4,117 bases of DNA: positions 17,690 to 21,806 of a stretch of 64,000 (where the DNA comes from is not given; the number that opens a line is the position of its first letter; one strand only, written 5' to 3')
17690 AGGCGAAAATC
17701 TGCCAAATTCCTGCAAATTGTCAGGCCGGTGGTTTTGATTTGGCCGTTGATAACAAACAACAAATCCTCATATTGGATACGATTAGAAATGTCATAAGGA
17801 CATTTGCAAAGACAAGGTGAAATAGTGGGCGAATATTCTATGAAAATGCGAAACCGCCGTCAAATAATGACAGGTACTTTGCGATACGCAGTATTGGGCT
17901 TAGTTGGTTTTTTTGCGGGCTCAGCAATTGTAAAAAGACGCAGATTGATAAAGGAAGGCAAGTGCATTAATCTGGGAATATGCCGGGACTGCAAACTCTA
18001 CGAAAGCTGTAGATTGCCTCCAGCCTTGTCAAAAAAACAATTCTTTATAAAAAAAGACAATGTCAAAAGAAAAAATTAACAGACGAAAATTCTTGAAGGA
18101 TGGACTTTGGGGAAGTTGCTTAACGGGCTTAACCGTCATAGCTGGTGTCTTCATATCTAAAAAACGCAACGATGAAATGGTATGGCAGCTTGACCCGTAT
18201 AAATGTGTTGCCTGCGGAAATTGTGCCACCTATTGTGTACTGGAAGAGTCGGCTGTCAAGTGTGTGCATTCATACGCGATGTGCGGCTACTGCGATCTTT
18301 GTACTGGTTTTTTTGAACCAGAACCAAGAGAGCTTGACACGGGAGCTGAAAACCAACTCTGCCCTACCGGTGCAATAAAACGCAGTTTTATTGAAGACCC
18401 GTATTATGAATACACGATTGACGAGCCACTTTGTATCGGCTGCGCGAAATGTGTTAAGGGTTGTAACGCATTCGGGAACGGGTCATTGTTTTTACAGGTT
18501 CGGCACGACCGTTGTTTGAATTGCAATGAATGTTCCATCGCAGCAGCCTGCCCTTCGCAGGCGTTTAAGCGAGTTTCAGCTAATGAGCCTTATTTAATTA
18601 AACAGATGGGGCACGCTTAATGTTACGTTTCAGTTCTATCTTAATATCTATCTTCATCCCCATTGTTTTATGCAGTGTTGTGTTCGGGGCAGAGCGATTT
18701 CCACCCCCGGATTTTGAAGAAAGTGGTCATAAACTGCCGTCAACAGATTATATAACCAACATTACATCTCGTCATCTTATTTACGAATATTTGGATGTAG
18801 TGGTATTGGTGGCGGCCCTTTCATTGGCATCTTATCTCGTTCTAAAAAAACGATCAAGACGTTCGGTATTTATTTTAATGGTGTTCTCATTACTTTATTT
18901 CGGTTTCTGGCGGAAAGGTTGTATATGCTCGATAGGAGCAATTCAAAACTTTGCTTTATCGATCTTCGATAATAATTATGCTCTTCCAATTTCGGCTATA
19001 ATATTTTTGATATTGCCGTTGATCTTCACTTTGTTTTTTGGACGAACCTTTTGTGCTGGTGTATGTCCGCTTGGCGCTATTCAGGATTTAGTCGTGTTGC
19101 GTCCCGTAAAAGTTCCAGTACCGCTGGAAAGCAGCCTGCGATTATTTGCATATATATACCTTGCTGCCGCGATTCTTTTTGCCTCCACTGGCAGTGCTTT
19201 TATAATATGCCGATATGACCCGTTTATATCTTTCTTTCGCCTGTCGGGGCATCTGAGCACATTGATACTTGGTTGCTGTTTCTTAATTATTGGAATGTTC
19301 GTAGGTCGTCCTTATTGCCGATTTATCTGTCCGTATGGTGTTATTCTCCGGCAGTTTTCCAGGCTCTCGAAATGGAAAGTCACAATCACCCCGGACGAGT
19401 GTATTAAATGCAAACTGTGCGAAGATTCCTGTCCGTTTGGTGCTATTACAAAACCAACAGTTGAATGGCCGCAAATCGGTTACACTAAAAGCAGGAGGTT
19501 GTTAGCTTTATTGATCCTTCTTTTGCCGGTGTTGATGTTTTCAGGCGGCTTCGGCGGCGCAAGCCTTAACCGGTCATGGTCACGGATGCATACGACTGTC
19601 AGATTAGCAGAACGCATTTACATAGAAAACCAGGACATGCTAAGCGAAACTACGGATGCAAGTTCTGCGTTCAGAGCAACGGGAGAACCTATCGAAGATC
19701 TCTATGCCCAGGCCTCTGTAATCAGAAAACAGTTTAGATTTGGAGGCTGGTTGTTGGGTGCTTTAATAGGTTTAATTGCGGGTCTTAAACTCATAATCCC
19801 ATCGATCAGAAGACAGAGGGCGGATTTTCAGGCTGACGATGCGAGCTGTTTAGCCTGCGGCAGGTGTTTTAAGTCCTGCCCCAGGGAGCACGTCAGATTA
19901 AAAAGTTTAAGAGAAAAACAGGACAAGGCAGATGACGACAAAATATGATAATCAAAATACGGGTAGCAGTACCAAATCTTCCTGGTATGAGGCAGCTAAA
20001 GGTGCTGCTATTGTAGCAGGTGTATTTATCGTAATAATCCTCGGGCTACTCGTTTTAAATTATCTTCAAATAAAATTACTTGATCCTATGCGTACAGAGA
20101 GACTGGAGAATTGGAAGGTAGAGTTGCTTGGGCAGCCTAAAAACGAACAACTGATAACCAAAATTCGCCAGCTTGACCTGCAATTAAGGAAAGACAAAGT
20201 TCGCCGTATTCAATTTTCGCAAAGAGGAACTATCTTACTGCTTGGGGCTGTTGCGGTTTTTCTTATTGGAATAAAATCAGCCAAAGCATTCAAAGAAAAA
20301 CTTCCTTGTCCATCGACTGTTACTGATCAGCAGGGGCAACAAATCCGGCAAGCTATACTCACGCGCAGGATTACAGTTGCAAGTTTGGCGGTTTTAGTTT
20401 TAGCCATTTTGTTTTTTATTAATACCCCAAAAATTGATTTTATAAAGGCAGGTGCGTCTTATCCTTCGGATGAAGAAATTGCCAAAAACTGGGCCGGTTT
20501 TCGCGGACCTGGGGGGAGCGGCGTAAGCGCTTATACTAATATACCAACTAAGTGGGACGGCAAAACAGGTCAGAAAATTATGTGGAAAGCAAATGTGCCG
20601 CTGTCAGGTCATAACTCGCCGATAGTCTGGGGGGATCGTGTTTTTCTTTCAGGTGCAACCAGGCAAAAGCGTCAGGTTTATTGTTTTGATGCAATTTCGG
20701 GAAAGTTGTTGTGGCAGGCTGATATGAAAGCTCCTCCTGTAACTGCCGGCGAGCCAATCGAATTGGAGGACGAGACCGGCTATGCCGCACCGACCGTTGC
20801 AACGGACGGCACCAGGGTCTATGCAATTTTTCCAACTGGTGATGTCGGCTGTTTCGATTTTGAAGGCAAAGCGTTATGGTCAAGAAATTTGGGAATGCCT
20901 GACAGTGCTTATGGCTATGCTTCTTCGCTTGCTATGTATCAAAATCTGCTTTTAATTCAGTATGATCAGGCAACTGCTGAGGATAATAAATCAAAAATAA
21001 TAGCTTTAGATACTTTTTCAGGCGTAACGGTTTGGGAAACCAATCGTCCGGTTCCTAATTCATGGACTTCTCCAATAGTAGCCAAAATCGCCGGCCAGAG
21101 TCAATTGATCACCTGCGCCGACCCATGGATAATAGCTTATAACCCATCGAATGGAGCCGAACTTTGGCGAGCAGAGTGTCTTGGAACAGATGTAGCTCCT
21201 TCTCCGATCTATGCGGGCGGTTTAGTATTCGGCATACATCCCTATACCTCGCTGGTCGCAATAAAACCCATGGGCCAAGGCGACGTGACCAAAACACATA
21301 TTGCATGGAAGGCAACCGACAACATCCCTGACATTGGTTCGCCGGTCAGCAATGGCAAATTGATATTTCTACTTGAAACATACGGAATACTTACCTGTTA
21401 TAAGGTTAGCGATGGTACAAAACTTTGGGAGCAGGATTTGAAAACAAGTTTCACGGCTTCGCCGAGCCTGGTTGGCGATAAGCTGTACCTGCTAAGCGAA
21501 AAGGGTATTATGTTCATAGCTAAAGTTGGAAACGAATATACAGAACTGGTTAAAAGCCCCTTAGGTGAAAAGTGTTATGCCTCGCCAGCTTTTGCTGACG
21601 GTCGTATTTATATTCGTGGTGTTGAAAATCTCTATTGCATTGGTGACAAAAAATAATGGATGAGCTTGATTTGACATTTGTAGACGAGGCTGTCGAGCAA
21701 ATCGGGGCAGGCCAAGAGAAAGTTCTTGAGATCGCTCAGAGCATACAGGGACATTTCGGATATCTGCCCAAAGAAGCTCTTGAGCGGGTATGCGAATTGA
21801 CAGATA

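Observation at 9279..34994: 25.7-kb, 18-gene co-directional locus combining envelope propellers, an FtsX-type ABC exporter, a NapGH-like electron conduit, NAD(P)H flavo-iron-sulfur enzymes and a terpenoid cyclase block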

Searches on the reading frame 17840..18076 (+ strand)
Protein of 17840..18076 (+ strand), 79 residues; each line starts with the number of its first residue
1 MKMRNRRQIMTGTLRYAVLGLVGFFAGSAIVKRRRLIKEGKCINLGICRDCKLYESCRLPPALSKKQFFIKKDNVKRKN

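Call 76: search_protein_families(library=pfam, proteins=[window:17840-18076:+], max_evalue=10)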
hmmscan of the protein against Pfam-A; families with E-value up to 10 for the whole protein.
seq(79 aa): 0 families

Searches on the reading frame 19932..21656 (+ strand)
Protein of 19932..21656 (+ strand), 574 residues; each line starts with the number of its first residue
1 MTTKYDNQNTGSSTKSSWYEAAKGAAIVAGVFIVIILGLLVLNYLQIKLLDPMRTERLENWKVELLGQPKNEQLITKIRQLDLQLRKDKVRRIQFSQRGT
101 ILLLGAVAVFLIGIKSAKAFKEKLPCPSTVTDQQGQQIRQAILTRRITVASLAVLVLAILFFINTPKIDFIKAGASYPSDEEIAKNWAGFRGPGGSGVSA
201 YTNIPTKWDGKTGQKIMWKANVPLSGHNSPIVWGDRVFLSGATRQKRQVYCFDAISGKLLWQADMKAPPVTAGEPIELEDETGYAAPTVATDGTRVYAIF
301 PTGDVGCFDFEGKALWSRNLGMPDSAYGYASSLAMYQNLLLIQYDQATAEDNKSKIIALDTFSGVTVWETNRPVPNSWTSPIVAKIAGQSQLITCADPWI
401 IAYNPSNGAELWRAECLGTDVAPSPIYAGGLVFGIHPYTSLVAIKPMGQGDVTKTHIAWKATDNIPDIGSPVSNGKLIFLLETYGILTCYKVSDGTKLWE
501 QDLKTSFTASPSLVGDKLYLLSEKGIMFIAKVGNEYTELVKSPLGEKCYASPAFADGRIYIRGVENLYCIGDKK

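Call 5: search_protein_families(library=pfam, proteins=[window:19932-21656:+], max_evalue=0.01)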
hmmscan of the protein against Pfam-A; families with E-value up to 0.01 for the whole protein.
window:19932-21656:+ (574 aa): 4 families
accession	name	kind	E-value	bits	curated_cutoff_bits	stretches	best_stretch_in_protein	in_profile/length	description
PF13360.13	PQQ_2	-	1e-35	123.9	27.6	4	248-495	4-227/233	Outer membrane protein assembly factor BamB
PF13570.13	Beta-prop_ACSF4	-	7.2e-13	49.1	133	1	355-561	114-317/329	Beta-alanine-activating enzyme, beta-propeller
PF01011.28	PQQ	-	3.9e-05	23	26.7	0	208-368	31-204/595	Glucose/ethanol/alcohol dehydrogenase, beta-propeller domain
PF25293.1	Beta-prop_EMC1_N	-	0.00093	19.4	34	0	353-416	84-147/219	EMC1 N-terminal beta-propeller domain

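Call 7: search_protein_families(library=ncbifam, proteins=[window:19932-21656:+], max_evalue=0.001)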
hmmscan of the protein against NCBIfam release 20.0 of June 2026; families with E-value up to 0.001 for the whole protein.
window:19932-21656:+ (574 aa): 4 families
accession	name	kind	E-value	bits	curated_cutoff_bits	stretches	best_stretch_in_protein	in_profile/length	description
TIGR03300.1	assembly_YfgL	equivalog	4.3e-16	58.6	285.2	2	284-524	56-288/377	outer membrane protein assembly factor BamB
NF008351.0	PRK11138.1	equivalog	9.7e-12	44.1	423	1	291-559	67-338/394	outer membrane protein assembly factor BamB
TIGR04528.1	acido_non_PQQ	subfamily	1.2e-08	34.2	650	0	351-425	398-469/493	acido-empty-quinoprotein group A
TIGR03075.1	PQQ_enz_alc_DH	subfamily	6.7e-08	31.6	480.05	0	451-511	450-511/530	PQQ-dependent dehydrogenase, methanol/ethanol family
